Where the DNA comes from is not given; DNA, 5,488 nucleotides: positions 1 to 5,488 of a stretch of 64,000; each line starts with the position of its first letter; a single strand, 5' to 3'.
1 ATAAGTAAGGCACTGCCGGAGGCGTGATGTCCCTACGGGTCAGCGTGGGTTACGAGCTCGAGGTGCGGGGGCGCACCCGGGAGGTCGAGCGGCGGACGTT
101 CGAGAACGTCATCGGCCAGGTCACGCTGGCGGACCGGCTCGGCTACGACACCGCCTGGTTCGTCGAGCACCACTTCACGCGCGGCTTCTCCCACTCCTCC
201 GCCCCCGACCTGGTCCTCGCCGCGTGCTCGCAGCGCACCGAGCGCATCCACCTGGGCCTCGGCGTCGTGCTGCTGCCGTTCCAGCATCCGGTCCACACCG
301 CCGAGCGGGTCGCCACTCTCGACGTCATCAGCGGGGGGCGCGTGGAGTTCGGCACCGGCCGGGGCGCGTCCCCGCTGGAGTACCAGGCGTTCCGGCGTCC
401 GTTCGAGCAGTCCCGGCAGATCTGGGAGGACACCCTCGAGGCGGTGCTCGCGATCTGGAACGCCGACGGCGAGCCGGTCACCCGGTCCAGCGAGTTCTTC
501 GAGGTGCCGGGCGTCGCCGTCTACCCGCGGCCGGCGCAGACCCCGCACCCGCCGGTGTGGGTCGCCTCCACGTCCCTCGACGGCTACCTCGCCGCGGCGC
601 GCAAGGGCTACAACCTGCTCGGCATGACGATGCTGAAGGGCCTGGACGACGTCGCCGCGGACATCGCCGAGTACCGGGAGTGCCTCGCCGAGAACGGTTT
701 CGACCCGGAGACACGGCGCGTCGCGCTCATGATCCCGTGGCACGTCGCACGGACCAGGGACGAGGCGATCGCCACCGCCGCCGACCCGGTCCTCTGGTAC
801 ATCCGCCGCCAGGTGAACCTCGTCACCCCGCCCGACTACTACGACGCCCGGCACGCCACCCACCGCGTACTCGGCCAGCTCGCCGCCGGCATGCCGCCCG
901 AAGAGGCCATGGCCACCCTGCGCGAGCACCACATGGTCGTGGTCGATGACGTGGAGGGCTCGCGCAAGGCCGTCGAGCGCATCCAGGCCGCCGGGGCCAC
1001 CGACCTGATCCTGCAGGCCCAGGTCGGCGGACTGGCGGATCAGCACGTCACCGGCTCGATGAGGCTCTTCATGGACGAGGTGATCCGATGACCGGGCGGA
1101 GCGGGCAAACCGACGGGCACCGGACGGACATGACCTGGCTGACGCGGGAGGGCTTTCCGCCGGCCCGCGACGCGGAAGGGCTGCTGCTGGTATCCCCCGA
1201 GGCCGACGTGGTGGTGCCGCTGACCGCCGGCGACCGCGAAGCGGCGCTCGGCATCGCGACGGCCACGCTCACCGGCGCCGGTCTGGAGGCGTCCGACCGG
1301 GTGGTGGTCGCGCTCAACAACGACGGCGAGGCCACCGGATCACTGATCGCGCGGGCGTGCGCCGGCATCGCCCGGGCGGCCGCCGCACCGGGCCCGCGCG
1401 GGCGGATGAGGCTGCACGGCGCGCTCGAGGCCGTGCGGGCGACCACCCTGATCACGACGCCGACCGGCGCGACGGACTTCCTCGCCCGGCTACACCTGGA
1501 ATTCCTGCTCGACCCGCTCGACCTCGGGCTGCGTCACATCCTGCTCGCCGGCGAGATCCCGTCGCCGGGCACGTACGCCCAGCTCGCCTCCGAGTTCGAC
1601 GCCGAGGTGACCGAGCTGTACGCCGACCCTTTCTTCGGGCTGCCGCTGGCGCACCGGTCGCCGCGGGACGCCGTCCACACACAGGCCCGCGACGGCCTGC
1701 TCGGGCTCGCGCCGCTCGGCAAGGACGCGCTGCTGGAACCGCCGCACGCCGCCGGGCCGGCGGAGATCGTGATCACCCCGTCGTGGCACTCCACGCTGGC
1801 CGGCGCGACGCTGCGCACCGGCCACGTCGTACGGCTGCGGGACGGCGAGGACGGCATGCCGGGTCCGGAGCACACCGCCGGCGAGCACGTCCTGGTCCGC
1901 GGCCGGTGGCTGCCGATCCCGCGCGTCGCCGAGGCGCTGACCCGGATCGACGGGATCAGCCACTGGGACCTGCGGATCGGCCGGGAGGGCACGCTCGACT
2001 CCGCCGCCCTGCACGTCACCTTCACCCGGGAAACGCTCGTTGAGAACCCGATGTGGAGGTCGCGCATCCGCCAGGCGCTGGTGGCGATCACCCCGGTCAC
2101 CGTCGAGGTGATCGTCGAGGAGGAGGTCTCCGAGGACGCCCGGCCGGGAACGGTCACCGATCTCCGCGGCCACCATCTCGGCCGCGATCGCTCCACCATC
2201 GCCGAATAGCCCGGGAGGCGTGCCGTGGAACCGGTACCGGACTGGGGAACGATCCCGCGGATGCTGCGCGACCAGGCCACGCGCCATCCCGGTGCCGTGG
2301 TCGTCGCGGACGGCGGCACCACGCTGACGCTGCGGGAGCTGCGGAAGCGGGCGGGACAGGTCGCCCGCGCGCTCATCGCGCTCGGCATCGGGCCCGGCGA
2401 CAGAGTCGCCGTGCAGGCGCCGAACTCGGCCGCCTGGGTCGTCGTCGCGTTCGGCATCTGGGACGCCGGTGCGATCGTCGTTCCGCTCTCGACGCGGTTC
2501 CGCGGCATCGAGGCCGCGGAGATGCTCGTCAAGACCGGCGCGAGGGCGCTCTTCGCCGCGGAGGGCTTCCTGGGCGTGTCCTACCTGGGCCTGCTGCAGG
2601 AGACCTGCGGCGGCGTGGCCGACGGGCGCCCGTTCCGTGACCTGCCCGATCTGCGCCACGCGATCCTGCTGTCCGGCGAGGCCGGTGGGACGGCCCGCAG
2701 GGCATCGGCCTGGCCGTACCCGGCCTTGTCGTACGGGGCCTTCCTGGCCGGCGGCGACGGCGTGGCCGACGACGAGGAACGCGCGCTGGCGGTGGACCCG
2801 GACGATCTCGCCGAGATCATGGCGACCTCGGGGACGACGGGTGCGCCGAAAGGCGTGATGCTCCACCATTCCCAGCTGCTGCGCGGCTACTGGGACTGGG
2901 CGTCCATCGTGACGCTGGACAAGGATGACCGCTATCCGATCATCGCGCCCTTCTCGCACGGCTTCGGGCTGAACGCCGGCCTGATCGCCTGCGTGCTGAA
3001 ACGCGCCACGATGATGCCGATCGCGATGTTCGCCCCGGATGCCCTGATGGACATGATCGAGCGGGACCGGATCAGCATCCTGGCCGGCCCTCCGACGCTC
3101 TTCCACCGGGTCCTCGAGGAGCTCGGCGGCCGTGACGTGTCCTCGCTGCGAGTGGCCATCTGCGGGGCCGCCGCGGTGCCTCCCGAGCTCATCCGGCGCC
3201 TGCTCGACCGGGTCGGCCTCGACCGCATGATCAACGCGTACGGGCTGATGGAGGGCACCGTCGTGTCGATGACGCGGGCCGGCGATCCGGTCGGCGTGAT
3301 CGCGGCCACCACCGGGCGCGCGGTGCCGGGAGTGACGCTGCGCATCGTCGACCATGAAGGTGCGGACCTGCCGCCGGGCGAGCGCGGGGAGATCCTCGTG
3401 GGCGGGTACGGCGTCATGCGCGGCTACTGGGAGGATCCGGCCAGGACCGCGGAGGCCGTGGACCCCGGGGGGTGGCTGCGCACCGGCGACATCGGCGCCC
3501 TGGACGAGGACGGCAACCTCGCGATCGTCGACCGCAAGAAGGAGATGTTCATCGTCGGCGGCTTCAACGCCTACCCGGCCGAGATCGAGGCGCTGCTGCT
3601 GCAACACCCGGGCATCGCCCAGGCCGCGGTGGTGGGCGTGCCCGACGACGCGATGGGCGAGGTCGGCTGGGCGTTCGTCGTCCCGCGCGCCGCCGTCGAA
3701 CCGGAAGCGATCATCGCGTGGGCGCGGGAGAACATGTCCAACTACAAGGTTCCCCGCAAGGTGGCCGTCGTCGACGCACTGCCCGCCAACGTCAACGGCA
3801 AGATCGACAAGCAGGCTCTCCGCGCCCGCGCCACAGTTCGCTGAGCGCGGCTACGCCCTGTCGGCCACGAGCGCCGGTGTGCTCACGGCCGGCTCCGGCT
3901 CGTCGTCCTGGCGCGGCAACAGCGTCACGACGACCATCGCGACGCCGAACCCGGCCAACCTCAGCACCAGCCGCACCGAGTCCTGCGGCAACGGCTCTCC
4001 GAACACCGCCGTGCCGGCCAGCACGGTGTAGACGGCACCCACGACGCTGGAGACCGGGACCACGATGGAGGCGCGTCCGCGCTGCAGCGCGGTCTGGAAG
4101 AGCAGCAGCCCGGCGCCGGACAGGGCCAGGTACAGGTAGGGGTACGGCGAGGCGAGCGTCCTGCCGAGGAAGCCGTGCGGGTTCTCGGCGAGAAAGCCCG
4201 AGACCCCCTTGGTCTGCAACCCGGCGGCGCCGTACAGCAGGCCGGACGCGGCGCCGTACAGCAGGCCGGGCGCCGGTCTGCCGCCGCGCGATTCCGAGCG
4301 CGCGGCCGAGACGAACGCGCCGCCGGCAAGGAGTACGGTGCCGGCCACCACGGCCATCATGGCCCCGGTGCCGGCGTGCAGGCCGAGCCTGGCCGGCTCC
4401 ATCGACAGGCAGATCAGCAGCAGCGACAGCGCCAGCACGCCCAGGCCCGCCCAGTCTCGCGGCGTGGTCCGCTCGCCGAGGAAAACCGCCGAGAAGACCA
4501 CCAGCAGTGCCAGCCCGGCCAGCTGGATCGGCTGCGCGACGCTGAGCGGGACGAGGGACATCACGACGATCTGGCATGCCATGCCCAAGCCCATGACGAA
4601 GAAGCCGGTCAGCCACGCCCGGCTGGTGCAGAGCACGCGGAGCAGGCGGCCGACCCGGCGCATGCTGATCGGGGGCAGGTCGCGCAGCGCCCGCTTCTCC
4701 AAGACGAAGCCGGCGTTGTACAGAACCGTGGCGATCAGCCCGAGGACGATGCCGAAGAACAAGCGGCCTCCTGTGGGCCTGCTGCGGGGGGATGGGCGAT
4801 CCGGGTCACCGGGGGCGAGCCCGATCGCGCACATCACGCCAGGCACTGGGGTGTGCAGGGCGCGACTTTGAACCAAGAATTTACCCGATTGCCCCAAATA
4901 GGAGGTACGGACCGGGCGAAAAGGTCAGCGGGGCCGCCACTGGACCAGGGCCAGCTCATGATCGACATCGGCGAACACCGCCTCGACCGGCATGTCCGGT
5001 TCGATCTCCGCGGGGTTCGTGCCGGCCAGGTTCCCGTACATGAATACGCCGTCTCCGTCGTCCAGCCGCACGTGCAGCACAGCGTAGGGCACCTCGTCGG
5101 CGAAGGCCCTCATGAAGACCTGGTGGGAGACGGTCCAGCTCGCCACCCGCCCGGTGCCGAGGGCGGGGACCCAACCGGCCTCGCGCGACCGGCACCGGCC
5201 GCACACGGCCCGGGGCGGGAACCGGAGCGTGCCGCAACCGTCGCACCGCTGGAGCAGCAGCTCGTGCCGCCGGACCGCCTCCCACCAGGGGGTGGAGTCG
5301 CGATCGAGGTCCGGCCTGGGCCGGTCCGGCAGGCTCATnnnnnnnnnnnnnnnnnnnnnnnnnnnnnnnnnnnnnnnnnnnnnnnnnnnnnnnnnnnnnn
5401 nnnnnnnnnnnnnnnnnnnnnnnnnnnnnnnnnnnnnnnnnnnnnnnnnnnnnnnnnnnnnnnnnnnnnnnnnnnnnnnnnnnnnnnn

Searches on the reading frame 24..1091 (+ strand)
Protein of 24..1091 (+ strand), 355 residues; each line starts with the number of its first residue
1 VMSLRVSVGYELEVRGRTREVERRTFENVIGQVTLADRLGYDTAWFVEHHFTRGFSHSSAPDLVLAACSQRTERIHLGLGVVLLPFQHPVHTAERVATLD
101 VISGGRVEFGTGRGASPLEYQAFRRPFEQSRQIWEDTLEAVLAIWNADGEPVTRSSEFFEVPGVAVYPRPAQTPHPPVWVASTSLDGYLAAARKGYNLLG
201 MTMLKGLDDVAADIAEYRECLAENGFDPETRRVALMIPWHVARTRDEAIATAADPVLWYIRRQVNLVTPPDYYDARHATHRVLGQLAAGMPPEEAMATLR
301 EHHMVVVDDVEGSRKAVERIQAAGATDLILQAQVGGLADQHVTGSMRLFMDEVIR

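Call 9: search_protein_families(library=pfam, proteins=[window:24-1091:+])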
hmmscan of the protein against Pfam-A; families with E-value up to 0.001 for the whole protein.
window:24-1091:+ (355 aa): 1 family
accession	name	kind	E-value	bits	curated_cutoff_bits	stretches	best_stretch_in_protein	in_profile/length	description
PF00296.26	Bac_luciferase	-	2.3e-55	188.6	27.9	1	21-296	16-274/314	Luciferase-like monooxygenase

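Call 15: search_protein_families(library=ncbifam, proteins=[window:24-1091:+], max_evalue=0.00001)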
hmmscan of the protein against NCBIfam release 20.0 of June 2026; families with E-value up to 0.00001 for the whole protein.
window:24-1091:+ (355 aa): 28 families (the best 25 are shown)
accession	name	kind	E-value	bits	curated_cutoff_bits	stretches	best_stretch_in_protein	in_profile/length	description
TIGR04020.1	seco_metab_LLM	subfamily_domain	4.3e-44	151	244.45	1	20-269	12-259/341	MupA/Atu3671 family FMN-dependent luciferase-like monooxygenase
TIGR03619.1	F420_Rv2161c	subfamily_domain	6.5e-37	127.4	166.9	1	35-245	6-229/247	TIGR03619 family F420-dependent LLM class oxidoreductase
TIGR04027.1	LLM_KPN_01858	hypoth_equivalog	2.2e-30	105.8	412.9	1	26-199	19-182/326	putative FMN-dependent luciferase-like monooxygenase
TIGR03558.1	oxido_grp_1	subfamily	5.2e-30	104.8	166.95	1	22-266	15-249/325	MsnO8 family LLM class oxidoreductase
TIGR03858.1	LLM_2I7G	subfamily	1.8e-27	96.2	462.25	1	21-256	20-252/337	Atu2307/SP_0267 family LLM class monooxygenase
TIGR03560.1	F420_Rv1855c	subfamily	3.4e-24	85.9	231.4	1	21-182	8-174/227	TIGR03560 family F420-dependent LLM class oxidoreductase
NF052254.1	luciferase_Alph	exception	1.7e-21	76.9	600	1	28-229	23-219/354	luciferase subunit alpha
TIGR03571.1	lucif_BA3436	subfamily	4.4e-20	72.2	303.9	1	6-230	11-234/304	TIGR03571 family LLM class oxidoreductase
TIGR03621.1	F420_MSMEG_2516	subfamily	1.7e-15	56.9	213.15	1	30-184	17-159/295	TIGR03621 family F420-dependent LLM class oxidoreductase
NF007802.0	PRK10508.1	equivalog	3.1e-14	52.8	540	1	23-195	23-184/335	luciferase-like monooxygenase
NF002619.0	PRK02271.1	equivalog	3.2e-14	53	276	1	26-254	13-228/329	5,10-methylenetetrahydromethanopterin reductase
TIGR04036.1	LLM_CE1758_fam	subfamily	1.1e-13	50.7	479.1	1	21-249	22-249/355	CE1758 family FMN-dependent luciferase-like monooxygenase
TIGR03857.1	F420_MSMEG_2249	hypoth_equivalog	2.3e-13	50.1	218.4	1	27-242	14-217/329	TIGR03857 family LLM class F420-dependent oxidoreductase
TIGR03557.1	F420_G6P_family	subfamily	3.2e-13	49.5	210.4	1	21-308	7-288/316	TIGR03557 family F420-dependent LLM class oxidoreductase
NF052255.1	luciferase_Beta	exception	6.1e-13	48.5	500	1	22-227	17-220/325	luciferase subunit beta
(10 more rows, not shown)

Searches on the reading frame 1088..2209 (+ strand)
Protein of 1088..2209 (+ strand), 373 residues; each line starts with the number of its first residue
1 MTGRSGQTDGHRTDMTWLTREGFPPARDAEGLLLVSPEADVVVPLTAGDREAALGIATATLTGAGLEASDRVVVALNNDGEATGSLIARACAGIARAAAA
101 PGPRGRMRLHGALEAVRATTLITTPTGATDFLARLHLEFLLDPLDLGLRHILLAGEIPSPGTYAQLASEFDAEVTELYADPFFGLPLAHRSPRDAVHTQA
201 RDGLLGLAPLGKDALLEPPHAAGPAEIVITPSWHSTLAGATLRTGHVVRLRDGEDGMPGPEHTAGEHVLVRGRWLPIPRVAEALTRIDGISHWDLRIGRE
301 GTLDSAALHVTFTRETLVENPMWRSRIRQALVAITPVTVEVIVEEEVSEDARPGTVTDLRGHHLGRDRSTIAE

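Call 9: search_protein_families(library=pfam, proteins=[window:1088-2209:+])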
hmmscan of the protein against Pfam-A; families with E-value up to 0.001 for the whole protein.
window:1088-2209:+ (373 aa): 0 families

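Call 15: search_protein_families(library=ncbifam, proteins=[window:1088-2209:+], max_evalue=0.00001)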
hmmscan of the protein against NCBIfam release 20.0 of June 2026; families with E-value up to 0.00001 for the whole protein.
window:1088-2209:+ (373 aa): 0 families

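Call 49: find_encoding_contigs(protein=window:1088-2209:+, flank=10000, max_places=4)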
Protein window:1088-2209:+ (373 aa): 4 contigs read that carry it; 4 places shown.
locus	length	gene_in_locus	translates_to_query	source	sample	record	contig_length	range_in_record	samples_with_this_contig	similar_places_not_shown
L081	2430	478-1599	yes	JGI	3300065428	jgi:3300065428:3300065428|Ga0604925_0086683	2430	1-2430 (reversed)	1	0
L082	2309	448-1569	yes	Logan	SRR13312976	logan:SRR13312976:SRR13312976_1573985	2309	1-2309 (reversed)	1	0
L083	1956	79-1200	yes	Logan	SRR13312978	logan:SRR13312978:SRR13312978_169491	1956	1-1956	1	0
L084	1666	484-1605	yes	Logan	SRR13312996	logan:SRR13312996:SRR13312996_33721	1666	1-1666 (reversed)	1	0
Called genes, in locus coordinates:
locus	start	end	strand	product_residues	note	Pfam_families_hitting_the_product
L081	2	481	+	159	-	?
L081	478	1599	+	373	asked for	-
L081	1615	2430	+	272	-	?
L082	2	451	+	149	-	?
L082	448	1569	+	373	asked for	-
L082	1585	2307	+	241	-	?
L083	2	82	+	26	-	?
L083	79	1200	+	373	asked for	-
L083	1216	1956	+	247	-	?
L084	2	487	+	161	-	?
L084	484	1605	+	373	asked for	-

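Call 76: search_solved_structures(query=window:1088-2209:+, max_evalue=1)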
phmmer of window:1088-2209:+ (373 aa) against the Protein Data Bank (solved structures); distinct sequences matched with E-value up to 1: 1.
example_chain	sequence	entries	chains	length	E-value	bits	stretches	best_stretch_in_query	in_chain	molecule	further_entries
3qva_A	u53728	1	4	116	0.14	14.5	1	69-111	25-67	Transthyretin-like protein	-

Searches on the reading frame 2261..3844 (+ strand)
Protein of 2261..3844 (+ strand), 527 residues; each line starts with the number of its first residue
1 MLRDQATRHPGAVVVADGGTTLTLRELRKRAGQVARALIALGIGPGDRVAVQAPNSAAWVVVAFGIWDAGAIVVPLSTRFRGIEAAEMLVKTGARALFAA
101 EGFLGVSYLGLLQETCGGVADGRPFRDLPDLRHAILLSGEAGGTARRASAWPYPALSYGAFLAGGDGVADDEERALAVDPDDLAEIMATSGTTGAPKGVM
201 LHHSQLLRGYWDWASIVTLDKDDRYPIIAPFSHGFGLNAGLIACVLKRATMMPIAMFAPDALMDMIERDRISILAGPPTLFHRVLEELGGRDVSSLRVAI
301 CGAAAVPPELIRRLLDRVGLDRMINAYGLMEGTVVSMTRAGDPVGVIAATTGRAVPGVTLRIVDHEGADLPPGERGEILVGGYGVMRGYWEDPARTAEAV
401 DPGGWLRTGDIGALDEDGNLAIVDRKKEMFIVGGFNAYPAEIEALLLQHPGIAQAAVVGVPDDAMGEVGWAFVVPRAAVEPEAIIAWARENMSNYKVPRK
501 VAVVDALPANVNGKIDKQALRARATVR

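Call 9: search_protein_families(library=pfam, proteins=[window:2261-3844:+])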
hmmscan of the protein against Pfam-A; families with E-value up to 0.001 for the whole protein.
window:2261-3844:+ (527 aa): 3 families
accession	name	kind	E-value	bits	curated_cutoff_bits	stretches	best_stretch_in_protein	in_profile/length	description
PF00501.34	AMP-binding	-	5e-87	292.6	29.9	1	3-390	2-384/384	AMP-binding enzyme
PF13193.12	AMP-binding_C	-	1.3e-21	77.7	24.5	1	441-514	1-76/76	AMP-binding enzyme C-terminal domain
PF04023.20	FeoA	-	0.00019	21.9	23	0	19-54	9-46/74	FeoA domain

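Call 15: search_protein_families(library=ncbifam, proteins=[window:2261-3844:+], max_evalue=0.00001)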
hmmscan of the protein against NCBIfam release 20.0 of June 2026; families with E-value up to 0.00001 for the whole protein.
window:2261-3844:+ (527 aa): 109 families (the best 25 are shown)
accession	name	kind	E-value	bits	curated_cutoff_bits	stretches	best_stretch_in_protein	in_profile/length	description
NF005801.1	PRK07656.1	equivalog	3.1e-171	570.4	657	1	1-521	6-500/500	FadD3 family acyl-CoA ligase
NF004837.0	PRK06187.1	subfamily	2.5e-112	375.9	476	1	1-524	13-522/531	long-chain-fatty-acid--CoA ligase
NF009233.0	PRK12583.1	subfamily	2.8e-111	372.6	832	1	11-524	35-550/558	fatty acid CoA ligase family protein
NF006182.0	PRK08316.1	subfamily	4.1e-89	299.4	663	2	171-524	161-517/523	fatty acyl-CoA synthetase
NF005702.0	PRK07514.1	subfamily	8.5e-86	288.3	558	2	170-523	146-499/506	malonyl-CoA synthase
NF004114.0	PRK05605.1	equivalog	1.7e-84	284.2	766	1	3-523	41-568/575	long-chain-fatty-acid--CoA ligase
NF006181.0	PRK08314.1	subfamily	3.6e-84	283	705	1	3-523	31-553/563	long-chain-fatty-acid--CoA ligase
NF004758.0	PRK06087.1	equivalog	1.7e-83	280.9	736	1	11-522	39-533/548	medium-chain fatty-acid--CoA ligase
NF006572.0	PRK09088.1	equivalog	1.3e-79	268.2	696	2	171-523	130-486/491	acyl-CoA synthetase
NF005676.0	PRK07470.1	equivalog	7.5e-79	265.7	774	2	170-523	165-528/544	acyl-CoA synthetase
NF004797.0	PRK06145.1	equivalog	4.8e-78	262.7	850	2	175-522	143-493/499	acyl-CoA synthetase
NF004822.0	PRK06178.1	equivalog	5.5e-75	253.1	782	1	1-524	42-567/571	acyl-CoA synthetase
NF005714.0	PRK07529.1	subfamily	2.3e-74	250.9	632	1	19-526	61-578/640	acyl-CoA synthetase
NF052269.1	Staph_lig_FadD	equivalog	6.6e-74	249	650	2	174-522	143-491/499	long-chain-fatty-acid--CoA ligase FadD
NF004814.0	PRK06164.1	equivalog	1.7e-72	244.8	677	1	2-525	16-531/540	acyl-CoA synthetase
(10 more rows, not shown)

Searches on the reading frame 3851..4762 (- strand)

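Call 9: search_protein_families(library=pfam, proteins=[window:3851-4762:-])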
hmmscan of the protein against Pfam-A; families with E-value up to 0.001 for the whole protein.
window:3851-4762:- (303 aa): 2 families
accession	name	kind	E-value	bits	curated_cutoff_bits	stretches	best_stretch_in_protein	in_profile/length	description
PF00892.27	EamA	-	1.8e-11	44.9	28.2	1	51-117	67-133/135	EamA-like transporter family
PF05653.20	Mg_trans_NIPA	-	9.1e-09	35.3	26.2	1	2-107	4-109/295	Magnesium transporter NIPA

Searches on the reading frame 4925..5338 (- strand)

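Call 9: search_protein_families(library=pfam, proteins=[window:4925-5338:-])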
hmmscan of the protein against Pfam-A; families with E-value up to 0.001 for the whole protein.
window:4925-5338:- (137 aa): 2 families
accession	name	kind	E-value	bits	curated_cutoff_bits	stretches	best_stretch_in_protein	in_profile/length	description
PF01796.24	OB_ChsH2_C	-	1.2e-17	64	27.1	1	56-122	1-64/65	ChsH2, C-terminal OB-fold domain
PF12172.15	zf-ChsH2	-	1.9e-13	50.4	23.2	1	19-53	1-35/37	ChsH2, rubredoxin-like zinc ribbon domain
